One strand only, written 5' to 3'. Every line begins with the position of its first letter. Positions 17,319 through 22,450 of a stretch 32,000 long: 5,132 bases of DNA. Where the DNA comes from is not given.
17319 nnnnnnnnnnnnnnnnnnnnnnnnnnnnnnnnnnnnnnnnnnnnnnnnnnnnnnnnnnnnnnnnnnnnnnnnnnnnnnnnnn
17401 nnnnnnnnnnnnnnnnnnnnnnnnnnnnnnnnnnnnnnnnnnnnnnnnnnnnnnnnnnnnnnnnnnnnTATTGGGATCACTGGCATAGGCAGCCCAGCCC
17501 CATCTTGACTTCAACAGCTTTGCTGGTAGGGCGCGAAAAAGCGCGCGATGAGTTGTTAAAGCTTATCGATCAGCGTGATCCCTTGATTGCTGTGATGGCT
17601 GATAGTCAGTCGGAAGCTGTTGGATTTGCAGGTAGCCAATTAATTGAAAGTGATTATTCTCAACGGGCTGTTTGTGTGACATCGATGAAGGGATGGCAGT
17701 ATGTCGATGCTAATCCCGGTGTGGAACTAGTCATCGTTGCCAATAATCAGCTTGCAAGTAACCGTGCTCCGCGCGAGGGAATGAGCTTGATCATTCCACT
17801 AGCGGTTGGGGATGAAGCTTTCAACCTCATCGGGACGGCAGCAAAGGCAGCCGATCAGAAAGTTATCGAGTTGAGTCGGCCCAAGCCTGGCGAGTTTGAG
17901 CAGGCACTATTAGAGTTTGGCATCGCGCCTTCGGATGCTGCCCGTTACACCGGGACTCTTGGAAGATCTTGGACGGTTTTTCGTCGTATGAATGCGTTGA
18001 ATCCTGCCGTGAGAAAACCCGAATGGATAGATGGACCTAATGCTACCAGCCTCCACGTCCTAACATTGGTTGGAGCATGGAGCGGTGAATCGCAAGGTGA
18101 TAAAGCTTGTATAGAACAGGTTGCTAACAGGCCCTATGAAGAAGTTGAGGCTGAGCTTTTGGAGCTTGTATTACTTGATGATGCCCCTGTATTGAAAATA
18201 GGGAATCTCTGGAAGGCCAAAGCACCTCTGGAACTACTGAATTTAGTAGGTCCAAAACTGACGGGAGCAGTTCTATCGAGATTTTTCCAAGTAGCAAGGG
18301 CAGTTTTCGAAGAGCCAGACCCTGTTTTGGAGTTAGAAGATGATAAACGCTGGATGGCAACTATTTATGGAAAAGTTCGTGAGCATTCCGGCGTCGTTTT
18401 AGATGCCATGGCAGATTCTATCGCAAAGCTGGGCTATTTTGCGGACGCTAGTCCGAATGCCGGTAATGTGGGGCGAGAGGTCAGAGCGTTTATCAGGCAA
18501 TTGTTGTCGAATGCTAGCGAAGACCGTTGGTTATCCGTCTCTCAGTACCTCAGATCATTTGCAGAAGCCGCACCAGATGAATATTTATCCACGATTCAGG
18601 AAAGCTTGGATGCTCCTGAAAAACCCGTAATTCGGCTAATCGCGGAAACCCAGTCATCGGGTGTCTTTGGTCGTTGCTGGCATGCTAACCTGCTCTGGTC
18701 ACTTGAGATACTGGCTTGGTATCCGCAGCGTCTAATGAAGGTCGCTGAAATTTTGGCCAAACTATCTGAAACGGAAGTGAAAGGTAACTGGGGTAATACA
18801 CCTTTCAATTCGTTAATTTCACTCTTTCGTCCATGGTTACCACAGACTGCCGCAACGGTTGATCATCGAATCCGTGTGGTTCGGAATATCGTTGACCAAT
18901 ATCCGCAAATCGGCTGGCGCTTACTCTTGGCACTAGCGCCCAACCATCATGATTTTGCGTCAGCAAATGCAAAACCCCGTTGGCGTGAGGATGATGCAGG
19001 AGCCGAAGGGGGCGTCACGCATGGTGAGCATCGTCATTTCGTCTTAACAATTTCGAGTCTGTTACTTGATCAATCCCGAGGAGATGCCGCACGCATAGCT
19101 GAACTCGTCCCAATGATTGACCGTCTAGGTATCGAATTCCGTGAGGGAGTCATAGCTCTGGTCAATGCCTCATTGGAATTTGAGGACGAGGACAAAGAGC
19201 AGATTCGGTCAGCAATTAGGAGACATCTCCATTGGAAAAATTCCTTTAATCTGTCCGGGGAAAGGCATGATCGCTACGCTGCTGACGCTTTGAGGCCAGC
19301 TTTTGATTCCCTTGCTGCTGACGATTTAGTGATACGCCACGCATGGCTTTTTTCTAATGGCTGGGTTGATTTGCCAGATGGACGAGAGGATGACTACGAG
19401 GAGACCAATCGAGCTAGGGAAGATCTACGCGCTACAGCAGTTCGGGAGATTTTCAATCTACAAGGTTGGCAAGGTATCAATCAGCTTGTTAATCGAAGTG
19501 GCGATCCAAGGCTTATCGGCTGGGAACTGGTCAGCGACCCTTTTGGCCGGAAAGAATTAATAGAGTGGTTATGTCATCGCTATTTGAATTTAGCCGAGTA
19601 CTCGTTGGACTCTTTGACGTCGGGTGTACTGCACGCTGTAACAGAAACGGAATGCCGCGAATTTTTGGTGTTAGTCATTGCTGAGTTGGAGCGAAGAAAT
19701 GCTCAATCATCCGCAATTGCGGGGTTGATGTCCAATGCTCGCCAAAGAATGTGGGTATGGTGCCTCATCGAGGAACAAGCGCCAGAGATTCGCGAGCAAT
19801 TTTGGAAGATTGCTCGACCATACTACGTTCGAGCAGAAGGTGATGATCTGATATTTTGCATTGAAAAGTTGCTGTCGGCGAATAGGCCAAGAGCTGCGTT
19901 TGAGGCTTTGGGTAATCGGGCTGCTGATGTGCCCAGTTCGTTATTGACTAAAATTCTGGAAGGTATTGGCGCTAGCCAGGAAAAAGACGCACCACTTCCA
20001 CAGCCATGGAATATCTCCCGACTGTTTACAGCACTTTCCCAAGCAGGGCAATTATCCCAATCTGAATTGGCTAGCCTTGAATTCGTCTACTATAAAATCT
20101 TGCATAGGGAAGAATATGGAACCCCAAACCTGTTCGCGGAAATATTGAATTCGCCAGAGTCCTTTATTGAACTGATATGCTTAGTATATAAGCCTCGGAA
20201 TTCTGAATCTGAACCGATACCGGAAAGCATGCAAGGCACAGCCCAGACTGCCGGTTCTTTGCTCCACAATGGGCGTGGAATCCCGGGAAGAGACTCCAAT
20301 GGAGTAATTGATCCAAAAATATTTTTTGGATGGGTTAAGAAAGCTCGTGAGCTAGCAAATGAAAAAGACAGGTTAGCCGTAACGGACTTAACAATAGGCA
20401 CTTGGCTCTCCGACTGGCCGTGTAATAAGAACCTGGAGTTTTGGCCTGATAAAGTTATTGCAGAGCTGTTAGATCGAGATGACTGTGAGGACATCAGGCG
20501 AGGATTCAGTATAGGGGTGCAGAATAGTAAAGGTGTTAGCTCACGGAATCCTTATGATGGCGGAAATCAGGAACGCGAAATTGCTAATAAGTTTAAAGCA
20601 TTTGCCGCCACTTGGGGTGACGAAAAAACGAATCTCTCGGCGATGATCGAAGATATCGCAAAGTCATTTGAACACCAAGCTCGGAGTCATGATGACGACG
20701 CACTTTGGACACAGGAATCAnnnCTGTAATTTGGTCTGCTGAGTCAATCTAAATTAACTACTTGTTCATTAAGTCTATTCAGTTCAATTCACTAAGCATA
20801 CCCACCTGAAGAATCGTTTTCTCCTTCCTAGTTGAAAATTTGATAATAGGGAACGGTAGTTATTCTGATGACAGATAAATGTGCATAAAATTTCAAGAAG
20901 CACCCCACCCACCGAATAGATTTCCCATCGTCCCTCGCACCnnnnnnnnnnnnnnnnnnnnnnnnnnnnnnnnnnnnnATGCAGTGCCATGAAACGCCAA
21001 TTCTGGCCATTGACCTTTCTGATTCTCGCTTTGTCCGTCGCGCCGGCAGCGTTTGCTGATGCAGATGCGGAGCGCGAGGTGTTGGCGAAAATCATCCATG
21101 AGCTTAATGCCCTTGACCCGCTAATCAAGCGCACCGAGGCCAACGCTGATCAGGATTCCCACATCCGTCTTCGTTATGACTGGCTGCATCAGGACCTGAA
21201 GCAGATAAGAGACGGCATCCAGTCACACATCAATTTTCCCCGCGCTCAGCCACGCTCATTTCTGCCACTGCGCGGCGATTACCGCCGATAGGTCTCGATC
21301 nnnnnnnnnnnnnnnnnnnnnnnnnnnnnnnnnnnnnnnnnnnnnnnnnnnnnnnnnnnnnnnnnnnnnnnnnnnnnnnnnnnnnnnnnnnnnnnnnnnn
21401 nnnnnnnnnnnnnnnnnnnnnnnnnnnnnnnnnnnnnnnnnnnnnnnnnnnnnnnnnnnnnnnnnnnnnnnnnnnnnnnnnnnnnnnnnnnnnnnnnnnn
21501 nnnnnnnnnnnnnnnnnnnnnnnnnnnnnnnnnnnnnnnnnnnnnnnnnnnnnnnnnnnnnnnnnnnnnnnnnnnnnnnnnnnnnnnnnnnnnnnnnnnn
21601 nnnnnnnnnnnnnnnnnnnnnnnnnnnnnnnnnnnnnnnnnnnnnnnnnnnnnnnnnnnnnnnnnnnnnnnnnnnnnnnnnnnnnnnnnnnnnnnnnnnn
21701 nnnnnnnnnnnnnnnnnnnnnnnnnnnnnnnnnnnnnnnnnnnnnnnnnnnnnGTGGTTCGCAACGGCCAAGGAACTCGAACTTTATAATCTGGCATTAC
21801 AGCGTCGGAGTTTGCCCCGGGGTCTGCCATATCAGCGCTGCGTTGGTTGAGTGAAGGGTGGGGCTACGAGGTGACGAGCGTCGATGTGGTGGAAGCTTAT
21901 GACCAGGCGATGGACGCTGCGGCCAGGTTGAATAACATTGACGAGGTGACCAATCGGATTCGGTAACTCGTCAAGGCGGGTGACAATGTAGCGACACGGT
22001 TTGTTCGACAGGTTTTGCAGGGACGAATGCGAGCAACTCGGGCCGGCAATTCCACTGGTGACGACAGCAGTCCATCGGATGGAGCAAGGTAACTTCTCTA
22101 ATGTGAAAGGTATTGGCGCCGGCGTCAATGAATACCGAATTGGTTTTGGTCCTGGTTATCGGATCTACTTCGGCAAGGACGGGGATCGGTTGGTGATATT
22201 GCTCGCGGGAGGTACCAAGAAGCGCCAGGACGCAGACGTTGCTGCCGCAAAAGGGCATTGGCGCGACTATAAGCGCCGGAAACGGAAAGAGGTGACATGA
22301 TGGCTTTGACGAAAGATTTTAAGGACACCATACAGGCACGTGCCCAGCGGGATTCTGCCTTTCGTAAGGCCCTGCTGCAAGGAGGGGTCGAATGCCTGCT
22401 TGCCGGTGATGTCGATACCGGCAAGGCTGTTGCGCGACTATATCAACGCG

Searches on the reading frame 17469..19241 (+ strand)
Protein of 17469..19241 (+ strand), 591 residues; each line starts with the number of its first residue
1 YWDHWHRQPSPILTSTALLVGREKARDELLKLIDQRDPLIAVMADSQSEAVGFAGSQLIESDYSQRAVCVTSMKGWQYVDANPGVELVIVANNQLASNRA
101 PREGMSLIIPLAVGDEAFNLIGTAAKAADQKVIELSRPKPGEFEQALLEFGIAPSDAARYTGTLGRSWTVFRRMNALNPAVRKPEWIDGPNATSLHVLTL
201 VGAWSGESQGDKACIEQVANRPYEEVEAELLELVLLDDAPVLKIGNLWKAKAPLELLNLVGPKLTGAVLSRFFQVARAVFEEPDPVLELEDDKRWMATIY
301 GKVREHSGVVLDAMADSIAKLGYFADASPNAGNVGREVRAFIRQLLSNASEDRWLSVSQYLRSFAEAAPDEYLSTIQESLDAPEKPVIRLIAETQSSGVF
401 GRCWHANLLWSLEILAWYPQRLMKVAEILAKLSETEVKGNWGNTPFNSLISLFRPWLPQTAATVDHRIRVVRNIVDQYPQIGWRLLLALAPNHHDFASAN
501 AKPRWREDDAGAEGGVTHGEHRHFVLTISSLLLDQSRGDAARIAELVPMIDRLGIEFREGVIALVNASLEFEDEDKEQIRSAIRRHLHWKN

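Call 90: search_protein_representatives(alignment_id=A9)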
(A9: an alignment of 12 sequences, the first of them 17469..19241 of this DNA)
Query: 12 sequences, 591 profile positions. Proteins with E-value up to 0.001 (for the whole library): 4214; up to 1e-10: 3630; up to 1e-30: 2583. The best 150 are listed.
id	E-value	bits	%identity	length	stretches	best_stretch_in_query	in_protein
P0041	2.6e-263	891.1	-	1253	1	1-591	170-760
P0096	1.2e-257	872.4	-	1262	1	1-591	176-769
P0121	1.8e-257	871.9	-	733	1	1-570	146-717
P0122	9.3e-245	829.9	-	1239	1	1-590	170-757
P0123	4.3e-236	801.3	-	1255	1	2-591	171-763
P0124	2.1e-211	719.7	-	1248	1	2-591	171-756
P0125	1.9e-208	710.0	-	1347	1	1-590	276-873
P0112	3.1e-208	709.3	-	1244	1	2-591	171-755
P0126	1.7e-207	706.9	-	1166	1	2-591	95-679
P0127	2.1e-203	693.3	-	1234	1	2-589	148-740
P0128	8.4e-202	688.0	-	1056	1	31-591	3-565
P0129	3.3e-198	676.2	-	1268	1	1-590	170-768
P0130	5.8e-197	672.0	-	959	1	1-590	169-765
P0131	1.1e-194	664.5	-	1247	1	1-588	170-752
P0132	2.8e-194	663.2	-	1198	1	2-587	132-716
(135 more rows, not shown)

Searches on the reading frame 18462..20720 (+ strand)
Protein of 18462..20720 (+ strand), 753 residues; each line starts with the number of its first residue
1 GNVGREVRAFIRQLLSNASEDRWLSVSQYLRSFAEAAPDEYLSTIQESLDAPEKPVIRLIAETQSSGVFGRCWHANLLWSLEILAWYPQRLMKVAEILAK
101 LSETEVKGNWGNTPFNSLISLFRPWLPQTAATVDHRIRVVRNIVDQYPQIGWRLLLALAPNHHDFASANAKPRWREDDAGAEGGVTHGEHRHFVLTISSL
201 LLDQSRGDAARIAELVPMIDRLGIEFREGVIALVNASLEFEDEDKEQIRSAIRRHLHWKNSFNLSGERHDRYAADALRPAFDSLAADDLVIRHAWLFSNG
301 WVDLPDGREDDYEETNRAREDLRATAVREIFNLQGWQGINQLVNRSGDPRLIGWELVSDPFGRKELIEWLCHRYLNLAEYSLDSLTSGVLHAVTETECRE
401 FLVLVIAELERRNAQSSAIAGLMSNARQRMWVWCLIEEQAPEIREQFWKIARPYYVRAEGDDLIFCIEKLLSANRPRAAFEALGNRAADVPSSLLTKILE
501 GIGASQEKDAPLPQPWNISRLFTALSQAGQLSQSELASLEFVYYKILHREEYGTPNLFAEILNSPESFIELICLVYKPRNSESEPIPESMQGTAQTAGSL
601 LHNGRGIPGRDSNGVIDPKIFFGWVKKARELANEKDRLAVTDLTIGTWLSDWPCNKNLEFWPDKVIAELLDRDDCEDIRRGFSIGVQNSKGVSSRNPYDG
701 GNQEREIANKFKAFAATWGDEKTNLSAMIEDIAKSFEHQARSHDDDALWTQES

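Call 49: predict_structure(alignment_id=A3)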
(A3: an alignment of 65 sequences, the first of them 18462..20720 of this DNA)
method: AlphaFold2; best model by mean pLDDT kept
length: 753 residues; sequences in the alignment: 65
mean_pLDDT: 90.0   pTM: 0.70
mean pLDDT of the five models: 90.0, 89.9, 89.0, 87.4, 87.3
residues with pLDDT >= 90: 513; 70-90: 206; 50-70: 28; < 50: 6
segments of 3 or more residues with pLDDT < 50: 168-170
pLDDT, mean of each block of 10 residues (from residue 1): 84 93 93 91 96 93 71 90 91 97 86 92 87 95 96 94 55 51 75 94 96 95 92 96 96 93 84 93 95 94 83 86 95 95 95 91 92 92 93 89 95 95 92 93 94 85 94 94 91 95 87 87 92 93 89 91 95 91 81 90 91 92 97 95 96 85 95 95 90 75 92 92 94 94 84 64
secondary structure, 60 per line:
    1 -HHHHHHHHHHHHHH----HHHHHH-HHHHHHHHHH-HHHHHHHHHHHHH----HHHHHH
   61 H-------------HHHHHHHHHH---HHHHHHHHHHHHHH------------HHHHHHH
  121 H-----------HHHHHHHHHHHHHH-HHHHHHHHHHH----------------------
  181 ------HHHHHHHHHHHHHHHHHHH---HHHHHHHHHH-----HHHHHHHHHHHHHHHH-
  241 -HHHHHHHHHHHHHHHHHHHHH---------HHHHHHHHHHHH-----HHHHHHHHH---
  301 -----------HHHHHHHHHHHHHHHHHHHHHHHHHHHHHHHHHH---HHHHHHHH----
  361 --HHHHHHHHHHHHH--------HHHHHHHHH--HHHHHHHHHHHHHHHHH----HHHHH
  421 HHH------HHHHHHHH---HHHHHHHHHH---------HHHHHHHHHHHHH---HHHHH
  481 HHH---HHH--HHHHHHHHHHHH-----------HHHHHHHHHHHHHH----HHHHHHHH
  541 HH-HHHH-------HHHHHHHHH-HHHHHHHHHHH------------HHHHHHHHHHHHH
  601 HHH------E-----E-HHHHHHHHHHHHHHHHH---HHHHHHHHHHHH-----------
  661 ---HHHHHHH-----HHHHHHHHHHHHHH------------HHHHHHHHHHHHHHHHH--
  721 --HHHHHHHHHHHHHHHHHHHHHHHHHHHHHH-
elements in order (helices of 4 or more, strands of 3 or more residues): H2-15 H20-25 H27-36 H38-50 H55-61 H75-84 H88-101 H114-121 H133-146 H148-158 H187-205 H209-218 H224-239 H242-262 H272-283 H289-297 H312-345 H349-356 H363-375 H384-392 H395-411 H416-423 H430-437 H441-450 H460-472 H476-483 H492-503 H515-528 H533-542 H544-547 H555-563 H565-575 H588-603 H618-634 H638-649 H664-670 H676-689 H702-718 H723-752

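Call 53: fold_search(model_id=the predicted structure, library=pdb)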
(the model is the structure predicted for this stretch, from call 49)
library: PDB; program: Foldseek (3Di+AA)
matches with E <= 10: 887; with E <= 0.001: 4
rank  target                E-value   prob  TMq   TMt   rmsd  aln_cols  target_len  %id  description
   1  7q4o_A                2.4e-04  1.00  0.40  0.37  12.6       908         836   11  Substrate-bound A-like U2 snRNP (released 2022-03-30)
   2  8a9k_A                8.0e-04  1.00  0.24  0.19  23.6       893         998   10  Cryo-EM structure of USP1-UAF1 bound to FANCI and mono-ubiquitinated FANCD2 with ML323 (consensus reconstruction) (released 2022-10-12)
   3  6en4_C                8.6e-04  1.00  0.36  0.33  14.0       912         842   12  SF3b core in complex with a splicing modulator (released 2018-06-20)
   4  6y5q_u                9.2e-04  1.00  0.35  0.32  13.8       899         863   11  human 17S U2 snRNP (released 2020-06-17)
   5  7dvq_1                1.4e-03  1.00  0.36  0.30  13.4       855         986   12  Cryo-EM Structure of the Activated Human Minor Spliceosome (minor Bact Complex) (released 2021-03-31)
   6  8y7e_1                1.5e-03  1.00  0.36  0.30  13.4       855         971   12  Cryo-EM Structure of the human minor pre-B complex (pre-precatalytic spliceosome) U12 snRNP part (released 2024-03-13)
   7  9og9                  1.6e-03  0.99  0.21  0.19  19.4       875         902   11  Cryo-EM structure of human full-length XPO1 (unliganded) (released 2025-11-26)
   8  7wtt_K                1.6e-03  0.99  0.18  0.15  23.0       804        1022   11  Cryo-EM structure of a human pre-40S ribosomal subunit - State RRP12-A1 (with CK1) (released 2022-10-19)
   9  5ife_C                1.7e-03  1.00  0.37  0.35  12.8       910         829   11  Crystal structure of the human SF3b core complex (released 2016-10-26)
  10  6af0_A                1.7e-03  0.93  0.14  0.13  29.8       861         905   11  Structure of Ctr9, Paf1 and Cdc73 ternary complex from Myceliophthora thermophila (released 2018-09-19)
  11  8cdj_D                2.0e-03  0.99  0.18  0.17  22.7       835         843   11  CAND1 b-hairpin++-SCF-SKP2 CAND1 rolling SCF engaged (released 2023-04-19)
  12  7dkh_A                2.1e-03  0.97  0.14  0.13  30.7       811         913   10  Crystal structure of the Ctr9/Paf1/Cdc73/Rtf1 quaternary complex (released 2021-11-24)
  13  8cwy_A                2.1e-03  0.69  0.07  0.11  25.8       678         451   12  Accurate computational design of genetically encoded 3D protein crystals (released 2023-11-01)
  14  9hfl_A                2.3e-03  1.00  0.25  0.20  18.4       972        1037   12  Cryo-EM structure of the human snRNA export complex comprising CBC-PHAX-CRM1-RanGTP and capped-RNA (released 2025-07-16)
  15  3s4w_B                2.3e-03  0.96  0.16  0.12  25.1       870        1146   12  Structure of the FANCI-FANCD2 complex (released 2011-07-27)
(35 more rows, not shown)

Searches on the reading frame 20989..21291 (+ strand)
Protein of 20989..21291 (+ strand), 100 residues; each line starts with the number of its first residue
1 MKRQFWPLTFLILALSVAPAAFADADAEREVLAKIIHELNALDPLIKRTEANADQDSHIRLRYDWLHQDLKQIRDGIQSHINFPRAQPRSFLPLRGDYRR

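Call 61: search_protein_families(library=pfam, proteins=[window:20989-21291:+], max_evalue=0.001)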
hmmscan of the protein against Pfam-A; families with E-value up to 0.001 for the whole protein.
window:20989-21291:+ (100 aa): 1 family
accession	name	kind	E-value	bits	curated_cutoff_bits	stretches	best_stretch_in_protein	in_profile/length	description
PF09686.15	Plasmid_RAQPRD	-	8e-32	109.7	23.1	1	23-98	1-76/76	Plasmid protein of unknown function (Plasmid_RAQPRD)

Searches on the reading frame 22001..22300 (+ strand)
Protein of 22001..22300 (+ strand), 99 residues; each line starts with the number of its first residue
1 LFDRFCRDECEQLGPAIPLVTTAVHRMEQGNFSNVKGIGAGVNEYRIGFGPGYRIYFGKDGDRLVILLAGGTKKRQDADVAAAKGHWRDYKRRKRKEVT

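Call 61: search_protein_families(library=pfam, proteins=[window:22001-22300:+], max_evalue=0.001)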
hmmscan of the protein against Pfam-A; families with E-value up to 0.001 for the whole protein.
window:22001-22300:+ (99 aa): 1 family
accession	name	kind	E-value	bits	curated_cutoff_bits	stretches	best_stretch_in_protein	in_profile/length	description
PF05973.20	Gp49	-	0.00075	19.9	23.9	1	23-79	17-78/90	Phage derived protein Gp49-like (DUF891)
